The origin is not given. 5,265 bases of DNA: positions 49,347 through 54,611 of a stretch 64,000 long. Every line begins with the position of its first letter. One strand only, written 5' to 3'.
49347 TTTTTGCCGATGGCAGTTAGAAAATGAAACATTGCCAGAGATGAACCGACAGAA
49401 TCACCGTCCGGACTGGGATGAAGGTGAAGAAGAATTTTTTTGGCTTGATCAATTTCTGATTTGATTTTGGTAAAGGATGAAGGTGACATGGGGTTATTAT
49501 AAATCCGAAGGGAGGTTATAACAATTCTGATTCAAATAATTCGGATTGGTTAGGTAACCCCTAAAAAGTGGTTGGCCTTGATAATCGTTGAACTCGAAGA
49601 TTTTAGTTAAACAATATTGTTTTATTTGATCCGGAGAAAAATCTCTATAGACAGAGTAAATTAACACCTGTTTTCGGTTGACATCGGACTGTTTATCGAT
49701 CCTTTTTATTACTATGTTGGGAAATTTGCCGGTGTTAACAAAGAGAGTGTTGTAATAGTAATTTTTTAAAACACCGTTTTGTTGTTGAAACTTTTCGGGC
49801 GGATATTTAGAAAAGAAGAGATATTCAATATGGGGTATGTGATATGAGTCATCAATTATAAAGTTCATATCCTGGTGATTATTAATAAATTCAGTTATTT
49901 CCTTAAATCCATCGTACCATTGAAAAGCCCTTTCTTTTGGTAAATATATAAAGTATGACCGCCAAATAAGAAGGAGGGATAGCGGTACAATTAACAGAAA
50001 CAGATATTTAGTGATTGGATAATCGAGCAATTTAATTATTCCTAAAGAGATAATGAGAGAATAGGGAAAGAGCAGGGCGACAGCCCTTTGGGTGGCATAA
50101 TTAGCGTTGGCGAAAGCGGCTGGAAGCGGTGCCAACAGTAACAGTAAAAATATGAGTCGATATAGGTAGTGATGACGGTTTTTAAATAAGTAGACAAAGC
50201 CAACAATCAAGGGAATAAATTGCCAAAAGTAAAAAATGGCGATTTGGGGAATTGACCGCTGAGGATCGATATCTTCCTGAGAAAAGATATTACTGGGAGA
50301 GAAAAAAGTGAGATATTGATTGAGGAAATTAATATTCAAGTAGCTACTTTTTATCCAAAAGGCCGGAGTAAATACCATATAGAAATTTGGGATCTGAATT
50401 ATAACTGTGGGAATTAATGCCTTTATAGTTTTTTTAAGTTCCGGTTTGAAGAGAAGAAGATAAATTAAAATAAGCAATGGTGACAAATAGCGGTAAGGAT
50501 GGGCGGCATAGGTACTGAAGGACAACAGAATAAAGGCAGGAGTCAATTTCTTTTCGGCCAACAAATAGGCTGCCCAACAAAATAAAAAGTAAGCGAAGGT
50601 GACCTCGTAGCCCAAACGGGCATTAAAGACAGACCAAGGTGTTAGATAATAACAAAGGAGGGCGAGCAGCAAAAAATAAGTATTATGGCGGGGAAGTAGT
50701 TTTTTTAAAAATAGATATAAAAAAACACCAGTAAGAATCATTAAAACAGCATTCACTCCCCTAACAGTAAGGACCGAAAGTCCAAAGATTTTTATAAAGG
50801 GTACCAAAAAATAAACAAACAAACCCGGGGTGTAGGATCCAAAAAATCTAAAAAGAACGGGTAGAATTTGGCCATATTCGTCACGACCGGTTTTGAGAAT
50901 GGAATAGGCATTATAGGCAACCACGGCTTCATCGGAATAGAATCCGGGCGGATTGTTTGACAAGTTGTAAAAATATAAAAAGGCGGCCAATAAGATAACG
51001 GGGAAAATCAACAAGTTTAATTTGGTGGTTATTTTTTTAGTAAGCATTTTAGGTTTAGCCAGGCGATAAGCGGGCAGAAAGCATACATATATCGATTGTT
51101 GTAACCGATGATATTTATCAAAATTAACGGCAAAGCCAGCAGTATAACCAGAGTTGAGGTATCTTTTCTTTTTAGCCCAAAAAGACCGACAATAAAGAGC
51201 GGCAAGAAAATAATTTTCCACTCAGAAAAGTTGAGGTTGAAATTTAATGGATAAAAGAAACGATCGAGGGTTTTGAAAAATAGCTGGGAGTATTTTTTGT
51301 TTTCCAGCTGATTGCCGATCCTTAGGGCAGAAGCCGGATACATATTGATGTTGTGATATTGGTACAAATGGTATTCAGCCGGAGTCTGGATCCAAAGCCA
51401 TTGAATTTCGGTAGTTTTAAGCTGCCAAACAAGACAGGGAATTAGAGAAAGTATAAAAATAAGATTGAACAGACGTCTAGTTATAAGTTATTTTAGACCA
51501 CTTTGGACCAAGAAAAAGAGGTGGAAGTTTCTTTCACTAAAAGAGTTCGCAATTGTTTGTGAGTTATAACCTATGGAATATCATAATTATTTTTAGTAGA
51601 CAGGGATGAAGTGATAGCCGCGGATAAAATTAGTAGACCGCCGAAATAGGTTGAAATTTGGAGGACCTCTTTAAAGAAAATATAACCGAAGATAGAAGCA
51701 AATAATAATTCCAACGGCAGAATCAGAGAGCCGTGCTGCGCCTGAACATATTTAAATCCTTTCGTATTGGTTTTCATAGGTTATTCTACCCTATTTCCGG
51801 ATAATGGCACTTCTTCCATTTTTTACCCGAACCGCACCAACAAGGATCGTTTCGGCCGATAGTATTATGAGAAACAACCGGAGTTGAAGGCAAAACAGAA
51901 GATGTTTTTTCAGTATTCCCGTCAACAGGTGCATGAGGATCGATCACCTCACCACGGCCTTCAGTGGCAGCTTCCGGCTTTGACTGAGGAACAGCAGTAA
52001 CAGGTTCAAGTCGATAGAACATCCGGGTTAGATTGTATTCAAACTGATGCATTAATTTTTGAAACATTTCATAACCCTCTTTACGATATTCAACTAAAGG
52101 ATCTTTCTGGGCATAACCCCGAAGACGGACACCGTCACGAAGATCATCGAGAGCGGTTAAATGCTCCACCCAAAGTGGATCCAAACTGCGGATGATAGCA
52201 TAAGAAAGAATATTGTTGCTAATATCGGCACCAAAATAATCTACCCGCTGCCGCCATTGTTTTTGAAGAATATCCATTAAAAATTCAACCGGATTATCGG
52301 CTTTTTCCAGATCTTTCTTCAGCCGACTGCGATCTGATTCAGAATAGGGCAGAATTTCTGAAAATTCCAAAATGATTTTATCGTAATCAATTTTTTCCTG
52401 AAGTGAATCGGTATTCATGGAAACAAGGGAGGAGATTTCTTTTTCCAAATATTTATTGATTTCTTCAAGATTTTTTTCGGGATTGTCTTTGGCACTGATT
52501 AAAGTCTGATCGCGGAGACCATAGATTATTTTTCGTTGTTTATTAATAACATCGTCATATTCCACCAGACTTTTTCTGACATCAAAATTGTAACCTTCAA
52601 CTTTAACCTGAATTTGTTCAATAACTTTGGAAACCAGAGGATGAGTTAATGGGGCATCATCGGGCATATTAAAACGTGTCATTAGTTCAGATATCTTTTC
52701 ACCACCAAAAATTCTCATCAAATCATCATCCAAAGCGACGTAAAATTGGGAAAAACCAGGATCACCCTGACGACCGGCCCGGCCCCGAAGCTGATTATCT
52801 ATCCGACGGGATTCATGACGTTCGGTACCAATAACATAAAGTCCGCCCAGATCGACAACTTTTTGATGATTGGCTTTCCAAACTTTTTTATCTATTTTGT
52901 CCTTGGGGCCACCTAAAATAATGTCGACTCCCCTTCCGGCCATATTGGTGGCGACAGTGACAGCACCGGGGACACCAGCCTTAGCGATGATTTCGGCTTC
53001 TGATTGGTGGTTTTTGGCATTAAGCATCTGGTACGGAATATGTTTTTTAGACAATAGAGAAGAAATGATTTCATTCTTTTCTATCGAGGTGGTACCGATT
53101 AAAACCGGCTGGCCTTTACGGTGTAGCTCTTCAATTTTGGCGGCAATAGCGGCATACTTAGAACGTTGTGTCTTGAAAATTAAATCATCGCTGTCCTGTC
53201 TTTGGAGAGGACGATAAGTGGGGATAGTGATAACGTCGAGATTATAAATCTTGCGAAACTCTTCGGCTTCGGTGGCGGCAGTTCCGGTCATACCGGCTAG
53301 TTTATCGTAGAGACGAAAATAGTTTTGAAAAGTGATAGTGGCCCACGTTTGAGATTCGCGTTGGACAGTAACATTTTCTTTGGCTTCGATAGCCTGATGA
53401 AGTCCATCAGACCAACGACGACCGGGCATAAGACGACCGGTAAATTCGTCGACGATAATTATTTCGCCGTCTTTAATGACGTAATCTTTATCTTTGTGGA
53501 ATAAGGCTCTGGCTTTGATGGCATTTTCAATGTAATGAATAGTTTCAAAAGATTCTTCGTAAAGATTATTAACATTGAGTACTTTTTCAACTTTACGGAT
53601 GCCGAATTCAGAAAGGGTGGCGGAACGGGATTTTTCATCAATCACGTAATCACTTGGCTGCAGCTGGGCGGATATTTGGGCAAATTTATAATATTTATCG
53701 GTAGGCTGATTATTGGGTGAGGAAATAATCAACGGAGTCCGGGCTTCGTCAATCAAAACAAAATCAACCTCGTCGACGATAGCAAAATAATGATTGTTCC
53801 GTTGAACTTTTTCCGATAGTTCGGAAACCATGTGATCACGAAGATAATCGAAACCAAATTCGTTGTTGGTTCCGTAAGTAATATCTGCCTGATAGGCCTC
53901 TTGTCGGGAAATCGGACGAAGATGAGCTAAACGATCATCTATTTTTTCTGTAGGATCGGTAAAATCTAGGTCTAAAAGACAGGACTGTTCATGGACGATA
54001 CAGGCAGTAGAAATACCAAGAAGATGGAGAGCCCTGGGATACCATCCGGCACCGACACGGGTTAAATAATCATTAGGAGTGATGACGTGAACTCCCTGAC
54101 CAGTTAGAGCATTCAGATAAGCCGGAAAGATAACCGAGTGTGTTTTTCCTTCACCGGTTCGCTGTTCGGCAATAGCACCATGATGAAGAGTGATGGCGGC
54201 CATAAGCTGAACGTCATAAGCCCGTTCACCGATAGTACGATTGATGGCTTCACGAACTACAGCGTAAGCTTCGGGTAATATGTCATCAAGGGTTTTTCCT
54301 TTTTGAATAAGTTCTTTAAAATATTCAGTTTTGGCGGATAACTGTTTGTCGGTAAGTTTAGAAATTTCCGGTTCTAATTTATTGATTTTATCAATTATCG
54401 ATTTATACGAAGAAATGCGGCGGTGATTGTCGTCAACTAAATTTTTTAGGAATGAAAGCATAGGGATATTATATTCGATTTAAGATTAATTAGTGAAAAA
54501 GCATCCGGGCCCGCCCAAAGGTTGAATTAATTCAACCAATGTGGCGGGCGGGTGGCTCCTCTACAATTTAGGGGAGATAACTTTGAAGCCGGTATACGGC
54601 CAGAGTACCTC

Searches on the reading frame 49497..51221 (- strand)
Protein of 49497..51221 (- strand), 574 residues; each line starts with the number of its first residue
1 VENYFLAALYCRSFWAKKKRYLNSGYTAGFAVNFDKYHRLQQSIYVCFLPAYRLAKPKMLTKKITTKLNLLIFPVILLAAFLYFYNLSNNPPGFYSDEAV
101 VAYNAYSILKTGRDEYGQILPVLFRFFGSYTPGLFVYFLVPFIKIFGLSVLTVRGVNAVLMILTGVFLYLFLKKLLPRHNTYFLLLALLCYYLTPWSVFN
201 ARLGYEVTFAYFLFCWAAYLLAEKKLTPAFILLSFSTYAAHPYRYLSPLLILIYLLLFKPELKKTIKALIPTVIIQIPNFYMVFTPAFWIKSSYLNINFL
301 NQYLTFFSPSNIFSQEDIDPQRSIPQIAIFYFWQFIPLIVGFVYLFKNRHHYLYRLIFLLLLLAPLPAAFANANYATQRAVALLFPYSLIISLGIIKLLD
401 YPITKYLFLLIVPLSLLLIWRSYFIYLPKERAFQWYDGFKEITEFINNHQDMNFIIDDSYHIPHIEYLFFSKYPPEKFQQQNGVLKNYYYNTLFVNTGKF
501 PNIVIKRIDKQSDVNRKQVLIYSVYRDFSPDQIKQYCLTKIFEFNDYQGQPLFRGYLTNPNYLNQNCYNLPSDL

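Call 7: search_protein_families(library=pfam, proteins=[window:49497-51221:-], max_evalue=0.001)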
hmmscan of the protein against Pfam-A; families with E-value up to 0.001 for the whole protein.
window:49497-51221:- (574 aa): 1 family
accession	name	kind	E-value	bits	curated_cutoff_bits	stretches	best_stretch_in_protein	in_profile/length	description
PF13231.12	PMT_2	-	0.00051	20.7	26.1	1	134-274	5-146/160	Dolichyl-phosphate-mannose-protein mannosyltransferase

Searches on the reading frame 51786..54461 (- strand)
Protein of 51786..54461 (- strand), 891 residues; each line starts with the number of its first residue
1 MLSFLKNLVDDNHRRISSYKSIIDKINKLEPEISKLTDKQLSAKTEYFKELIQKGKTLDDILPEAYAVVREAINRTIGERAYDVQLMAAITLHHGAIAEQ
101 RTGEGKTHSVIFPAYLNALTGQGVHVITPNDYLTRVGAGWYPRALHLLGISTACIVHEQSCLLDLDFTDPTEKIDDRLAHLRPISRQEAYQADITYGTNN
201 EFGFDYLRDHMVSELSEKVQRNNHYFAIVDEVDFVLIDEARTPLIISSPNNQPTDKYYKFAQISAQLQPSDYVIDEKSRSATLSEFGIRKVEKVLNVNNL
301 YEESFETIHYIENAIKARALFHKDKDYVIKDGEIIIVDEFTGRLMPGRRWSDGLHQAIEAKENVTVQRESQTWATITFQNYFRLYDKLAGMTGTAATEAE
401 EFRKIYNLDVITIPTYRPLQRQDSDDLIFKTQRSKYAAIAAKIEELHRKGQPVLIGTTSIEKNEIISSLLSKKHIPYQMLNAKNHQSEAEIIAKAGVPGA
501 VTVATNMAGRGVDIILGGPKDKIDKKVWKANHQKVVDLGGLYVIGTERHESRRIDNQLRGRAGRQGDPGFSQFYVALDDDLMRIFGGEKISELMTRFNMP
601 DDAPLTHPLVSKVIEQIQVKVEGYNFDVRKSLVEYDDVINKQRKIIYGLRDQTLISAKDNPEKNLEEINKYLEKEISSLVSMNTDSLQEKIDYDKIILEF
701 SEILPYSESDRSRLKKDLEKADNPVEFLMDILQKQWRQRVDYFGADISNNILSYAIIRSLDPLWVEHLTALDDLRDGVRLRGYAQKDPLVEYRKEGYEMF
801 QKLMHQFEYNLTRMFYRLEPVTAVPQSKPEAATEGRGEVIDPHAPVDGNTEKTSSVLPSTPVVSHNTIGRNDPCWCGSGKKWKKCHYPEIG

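Call 7: search_protein_families(library=pfam, proteins=[window:51786-54461:-], max_evalue=0.001)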
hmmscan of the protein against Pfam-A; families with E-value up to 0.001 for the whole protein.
window:51786-54461:- (891 aa): 6 families
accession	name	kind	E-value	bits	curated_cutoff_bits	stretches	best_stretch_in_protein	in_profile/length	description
PF07517.20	SecA_DEAD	-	5e-109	364.5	24.6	1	8-403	4-290/290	SecA DEAD-like domain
PF21090.3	P-loop_SecA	-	1.3e-81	273.5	27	1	418-602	1-205/205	SecA P-loop domain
PF07516.18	SecA_SW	-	7.6e-49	166.9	26.7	1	604-818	1-199/200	SecA Wing and Scaffold domain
PF01043.26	SecA_PP_bind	-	1.1e-40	139.1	23.5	1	254-359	3-110/110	SecA preprotein cross-linking domain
PF02810.21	SEC-C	-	1.4e-09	38.1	20.4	1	870-888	1-19/19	SEC-C motif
PF00271.37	Helicase_C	-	0.0004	21.1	23.5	0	443-514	10-81/110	Helicase conserved C-terminal domain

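Call 86: find_encoding_contigs(protein=window:51786-54461:-, flank=2000, max_places=2)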
Protein window:51786-54461:- (891 aa): 2 contigs read that carry it; 1 place shown.
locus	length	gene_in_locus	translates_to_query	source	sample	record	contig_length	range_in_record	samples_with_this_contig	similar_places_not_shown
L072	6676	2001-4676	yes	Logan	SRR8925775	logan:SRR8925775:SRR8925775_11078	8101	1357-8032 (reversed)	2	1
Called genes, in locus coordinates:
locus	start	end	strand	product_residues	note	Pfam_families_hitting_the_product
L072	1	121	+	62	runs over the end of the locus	?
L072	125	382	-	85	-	-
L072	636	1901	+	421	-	PF02403:Seryl_tRNA_N, PF00587:tRNA-synt_2b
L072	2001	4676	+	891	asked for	PF07517:SecA_DEAD, PF01043:SecA_PP_bind, PF21090:P-loop_SecA, PF07516:SecA_SW, PF02810:SEC-C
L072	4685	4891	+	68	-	PF00892:EamA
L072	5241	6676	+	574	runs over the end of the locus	-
